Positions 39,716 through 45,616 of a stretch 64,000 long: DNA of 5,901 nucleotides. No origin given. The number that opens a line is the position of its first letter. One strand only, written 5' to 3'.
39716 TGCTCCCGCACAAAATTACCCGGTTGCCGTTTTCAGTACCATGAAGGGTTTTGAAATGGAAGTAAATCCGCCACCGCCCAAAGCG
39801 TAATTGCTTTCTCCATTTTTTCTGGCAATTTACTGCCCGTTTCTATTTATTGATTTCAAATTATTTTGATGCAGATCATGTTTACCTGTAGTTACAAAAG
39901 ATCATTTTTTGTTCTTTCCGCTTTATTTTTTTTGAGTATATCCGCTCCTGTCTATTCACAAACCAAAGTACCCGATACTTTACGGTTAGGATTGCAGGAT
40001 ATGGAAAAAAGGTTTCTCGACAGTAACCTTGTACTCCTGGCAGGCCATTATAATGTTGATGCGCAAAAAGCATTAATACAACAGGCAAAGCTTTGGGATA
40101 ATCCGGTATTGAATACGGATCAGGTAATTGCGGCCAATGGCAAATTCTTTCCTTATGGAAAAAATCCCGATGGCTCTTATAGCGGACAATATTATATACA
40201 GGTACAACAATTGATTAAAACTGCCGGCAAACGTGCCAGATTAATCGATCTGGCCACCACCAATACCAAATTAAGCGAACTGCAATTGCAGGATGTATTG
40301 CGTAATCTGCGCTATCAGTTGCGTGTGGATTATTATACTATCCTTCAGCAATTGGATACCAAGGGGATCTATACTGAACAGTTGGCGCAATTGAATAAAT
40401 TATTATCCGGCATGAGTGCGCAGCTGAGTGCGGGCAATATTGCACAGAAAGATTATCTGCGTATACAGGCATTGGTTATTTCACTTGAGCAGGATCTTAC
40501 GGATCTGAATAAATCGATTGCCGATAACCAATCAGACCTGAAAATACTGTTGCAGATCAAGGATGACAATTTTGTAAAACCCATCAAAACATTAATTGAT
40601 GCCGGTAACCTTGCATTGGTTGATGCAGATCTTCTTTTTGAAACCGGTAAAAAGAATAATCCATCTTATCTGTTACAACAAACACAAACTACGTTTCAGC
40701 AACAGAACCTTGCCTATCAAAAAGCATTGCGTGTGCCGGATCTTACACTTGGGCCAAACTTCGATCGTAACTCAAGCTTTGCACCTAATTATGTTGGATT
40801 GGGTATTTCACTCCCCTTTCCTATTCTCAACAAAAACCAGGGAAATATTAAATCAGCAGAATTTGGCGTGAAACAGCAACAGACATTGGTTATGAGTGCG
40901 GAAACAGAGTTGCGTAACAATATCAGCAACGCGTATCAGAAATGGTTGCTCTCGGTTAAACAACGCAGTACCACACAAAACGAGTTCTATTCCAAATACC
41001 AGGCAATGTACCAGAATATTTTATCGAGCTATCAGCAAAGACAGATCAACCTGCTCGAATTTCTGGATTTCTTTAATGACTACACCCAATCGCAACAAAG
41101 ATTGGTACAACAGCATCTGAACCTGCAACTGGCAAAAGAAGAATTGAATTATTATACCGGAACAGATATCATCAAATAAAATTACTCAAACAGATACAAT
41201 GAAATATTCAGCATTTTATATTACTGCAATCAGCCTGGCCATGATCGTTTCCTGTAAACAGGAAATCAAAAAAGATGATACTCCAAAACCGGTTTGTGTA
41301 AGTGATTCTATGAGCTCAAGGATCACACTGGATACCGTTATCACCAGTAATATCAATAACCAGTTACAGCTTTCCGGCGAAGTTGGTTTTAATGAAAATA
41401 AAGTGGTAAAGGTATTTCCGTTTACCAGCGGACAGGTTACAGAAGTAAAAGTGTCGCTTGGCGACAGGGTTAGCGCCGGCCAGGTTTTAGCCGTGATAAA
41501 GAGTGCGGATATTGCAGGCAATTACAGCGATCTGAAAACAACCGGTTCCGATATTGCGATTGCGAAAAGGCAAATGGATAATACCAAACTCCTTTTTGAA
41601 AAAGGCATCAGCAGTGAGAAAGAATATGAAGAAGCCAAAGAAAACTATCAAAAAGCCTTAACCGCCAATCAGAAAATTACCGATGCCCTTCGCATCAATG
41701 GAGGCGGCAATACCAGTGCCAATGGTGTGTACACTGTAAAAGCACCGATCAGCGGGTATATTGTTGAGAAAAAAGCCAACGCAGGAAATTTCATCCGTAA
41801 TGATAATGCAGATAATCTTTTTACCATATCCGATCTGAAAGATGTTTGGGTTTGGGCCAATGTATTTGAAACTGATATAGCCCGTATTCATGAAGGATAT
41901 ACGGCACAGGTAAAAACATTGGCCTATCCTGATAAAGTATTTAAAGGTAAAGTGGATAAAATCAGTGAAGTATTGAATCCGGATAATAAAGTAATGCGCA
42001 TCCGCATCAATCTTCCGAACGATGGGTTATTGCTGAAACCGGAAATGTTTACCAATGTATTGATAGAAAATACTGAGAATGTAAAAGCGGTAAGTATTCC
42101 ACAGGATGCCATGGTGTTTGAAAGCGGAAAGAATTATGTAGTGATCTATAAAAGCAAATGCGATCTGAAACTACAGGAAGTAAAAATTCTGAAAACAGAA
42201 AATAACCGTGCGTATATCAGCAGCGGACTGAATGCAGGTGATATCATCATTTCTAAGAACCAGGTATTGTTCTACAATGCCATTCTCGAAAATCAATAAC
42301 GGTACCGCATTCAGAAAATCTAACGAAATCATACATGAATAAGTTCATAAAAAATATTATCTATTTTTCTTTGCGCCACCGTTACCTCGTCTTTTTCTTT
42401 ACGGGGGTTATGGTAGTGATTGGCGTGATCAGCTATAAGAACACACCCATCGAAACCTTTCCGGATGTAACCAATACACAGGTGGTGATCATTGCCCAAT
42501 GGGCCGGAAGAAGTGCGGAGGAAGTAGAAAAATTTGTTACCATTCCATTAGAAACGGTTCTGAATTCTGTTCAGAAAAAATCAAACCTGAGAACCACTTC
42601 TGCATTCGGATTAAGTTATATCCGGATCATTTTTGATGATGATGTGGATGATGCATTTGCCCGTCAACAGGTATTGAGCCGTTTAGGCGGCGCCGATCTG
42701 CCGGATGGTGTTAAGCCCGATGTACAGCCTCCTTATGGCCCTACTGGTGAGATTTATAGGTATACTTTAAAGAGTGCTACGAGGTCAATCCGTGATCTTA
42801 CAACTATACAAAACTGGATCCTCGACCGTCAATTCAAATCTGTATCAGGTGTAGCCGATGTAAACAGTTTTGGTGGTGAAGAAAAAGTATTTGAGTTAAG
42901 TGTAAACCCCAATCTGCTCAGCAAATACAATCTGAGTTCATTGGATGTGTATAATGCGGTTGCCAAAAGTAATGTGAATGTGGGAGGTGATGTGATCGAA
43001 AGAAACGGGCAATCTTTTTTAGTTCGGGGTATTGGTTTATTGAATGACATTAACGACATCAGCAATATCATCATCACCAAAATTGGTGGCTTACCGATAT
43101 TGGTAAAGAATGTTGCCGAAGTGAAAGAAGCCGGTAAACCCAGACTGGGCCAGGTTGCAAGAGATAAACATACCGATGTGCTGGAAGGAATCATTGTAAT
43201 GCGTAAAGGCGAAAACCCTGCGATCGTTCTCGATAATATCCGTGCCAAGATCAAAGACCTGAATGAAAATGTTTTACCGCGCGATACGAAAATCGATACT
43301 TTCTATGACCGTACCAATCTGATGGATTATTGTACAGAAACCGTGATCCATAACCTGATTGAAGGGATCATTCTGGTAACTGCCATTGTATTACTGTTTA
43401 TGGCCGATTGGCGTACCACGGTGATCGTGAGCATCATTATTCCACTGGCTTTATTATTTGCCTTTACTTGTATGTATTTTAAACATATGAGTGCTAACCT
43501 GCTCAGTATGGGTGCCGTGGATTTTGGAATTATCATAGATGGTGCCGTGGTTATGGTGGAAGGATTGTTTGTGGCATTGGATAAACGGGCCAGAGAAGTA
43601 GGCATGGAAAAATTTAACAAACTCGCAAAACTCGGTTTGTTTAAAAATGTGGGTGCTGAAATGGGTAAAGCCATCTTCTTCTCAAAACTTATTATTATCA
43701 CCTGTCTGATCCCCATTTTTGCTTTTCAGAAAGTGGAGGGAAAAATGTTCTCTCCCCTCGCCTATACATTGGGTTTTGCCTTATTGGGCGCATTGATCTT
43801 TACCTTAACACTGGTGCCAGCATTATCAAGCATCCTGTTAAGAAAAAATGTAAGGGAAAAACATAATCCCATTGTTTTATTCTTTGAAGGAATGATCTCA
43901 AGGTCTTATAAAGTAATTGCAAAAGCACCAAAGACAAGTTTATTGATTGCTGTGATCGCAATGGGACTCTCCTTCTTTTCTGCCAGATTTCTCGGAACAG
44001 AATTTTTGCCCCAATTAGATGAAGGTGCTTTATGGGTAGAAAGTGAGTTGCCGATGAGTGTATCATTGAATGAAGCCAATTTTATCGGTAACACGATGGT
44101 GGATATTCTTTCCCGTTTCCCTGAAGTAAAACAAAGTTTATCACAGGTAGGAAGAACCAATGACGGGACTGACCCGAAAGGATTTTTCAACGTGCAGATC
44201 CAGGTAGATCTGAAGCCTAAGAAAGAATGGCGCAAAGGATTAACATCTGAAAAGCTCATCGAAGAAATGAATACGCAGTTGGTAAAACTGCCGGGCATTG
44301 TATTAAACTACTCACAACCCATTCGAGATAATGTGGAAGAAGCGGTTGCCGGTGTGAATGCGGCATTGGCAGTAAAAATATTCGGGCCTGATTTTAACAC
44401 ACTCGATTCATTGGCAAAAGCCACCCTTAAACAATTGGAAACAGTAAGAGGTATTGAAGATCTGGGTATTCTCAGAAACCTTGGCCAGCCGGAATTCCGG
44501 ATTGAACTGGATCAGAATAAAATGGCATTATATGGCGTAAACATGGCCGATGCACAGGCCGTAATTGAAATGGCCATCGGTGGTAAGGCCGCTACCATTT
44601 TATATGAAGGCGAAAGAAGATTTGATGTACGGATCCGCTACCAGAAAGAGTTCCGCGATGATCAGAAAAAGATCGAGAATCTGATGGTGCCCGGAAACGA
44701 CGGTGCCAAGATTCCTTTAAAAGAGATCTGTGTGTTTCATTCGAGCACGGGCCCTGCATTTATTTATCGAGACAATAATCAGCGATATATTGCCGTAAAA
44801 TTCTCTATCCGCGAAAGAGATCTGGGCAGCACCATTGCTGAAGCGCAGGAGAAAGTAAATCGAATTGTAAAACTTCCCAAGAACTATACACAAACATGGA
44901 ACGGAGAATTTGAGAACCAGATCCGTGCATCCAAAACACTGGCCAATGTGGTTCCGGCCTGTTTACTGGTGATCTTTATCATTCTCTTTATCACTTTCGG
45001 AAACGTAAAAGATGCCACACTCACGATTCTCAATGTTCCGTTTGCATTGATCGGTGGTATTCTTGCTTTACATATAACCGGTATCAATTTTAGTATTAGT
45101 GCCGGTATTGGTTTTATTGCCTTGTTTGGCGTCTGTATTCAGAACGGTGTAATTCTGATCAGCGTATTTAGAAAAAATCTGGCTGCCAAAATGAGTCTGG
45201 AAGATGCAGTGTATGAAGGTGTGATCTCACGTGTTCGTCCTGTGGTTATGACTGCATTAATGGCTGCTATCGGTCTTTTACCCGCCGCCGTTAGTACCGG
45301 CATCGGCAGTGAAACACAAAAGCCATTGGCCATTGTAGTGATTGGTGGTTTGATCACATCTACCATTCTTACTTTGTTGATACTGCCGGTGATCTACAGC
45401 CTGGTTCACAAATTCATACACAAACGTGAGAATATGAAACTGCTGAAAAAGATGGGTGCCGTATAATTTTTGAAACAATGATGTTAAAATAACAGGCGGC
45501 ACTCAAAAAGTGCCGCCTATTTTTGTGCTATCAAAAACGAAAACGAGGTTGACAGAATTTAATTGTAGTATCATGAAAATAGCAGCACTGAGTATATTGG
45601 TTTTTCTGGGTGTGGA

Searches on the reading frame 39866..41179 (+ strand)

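Call 84: search_protein_families(library=pfam, proteins=[window:39866-41179:+], max_evalue=1e-8)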
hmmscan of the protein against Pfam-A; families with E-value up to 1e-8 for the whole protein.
window:39866-41179:+ (437 aa): 1 family
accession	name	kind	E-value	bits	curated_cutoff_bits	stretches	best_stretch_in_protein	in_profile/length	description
PF02321.23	OEP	-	2.2e-33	116.1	22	2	259-432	6-187/187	Outer membrane efflux protein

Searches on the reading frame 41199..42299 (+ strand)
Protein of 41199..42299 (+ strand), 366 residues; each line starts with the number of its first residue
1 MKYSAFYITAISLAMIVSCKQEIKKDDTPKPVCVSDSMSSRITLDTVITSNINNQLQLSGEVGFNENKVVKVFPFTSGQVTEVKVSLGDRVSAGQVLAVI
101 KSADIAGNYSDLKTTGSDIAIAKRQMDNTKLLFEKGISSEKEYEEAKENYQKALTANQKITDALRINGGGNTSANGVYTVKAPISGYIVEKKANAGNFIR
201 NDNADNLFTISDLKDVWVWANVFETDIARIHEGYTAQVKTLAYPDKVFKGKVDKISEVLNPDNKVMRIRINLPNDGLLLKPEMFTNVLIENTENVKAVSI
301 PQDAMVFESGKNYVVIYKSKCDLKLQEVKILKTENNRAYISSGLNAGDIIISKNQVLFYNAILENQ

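Call 84: search_protein_families(library=pfam, proteins=[window:41199-42299:+], max_evalue=1e-8)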
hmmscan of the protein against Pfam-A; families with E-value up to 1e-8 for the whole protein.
window:41199-42299:+ (366 aa): 2 families
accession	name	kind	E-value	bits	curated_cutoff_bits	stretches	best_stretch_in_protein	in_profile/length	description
PF16576.10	HlyD_D23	-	7.7e-43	146.7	30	1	52-284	2-213/214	Barrel-sandwich domain of CusB or HlyD membrane-fusion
PF13437.12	HlyD_3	-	4e-22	79.4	22.2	1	179-281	1-105/106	HlyD family secretion protein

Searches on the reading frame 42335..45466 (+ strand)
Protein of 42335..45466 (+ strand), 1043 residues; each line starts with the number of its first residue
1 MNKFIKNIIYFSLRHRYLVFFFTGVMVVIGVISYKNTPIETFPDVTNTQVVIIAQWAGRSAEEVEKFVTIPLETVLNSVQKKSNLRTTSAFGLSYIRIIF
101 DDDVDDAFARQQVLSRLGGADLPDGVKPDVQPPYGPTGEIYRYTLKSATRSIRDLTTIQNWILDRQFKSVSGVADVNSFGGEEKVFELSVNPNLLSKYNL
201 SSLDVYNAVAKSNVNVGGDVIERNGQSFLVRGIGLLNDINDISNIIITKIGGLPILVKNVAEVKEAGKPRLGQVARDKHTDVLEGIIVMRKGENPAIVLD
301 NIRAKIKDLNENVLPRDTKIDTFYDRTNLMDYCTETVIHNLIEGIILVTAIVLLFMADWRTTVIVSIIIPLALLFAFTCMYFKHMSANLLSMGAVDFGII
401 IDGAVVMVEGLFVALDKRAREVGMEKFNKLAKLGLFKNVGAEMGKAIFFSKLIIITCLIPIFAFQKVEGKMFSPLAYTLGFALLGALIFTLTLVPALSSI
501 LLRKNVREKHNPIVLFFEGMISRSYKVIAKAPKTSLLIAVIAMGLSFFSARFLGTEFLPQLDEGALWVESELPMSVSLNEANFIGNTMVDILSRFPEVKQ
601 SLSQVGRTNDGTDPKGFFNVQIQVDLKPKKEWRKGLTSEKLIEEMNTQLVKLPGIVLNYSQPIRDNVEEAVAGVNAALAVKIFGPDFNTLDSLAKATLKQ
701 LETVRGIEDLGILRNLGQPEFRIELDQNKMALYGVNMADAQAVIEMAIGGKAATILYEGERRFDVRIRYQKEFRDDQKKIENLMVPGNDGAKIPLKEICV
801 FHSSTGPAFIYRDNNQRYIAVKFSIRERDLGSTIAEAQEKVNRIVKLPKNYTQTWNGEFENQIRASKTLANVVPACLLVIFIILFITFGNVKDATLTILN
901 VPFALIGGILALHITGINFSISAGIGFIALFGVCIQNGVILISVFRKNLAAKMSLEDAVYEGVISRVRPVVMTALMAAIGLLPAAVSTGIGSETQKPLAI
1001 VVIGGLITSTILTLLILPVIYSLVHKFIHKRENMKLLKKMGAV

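Call 84: search_protein_families(library=pfam, proteins=[window:42335-45466:+], max_evalue=1e-8)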
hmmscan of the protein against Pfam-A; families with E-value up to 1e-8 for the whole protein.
window:42335-45466:+ (1043 aa): 1 family
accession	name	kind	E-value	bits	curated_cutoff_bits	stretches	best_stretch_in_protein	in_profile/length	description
PF00873.25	ACR_tran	-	5.5e-249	829.3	28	1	8-1025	1-1021/1021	AcrB/AcrD/AcrF family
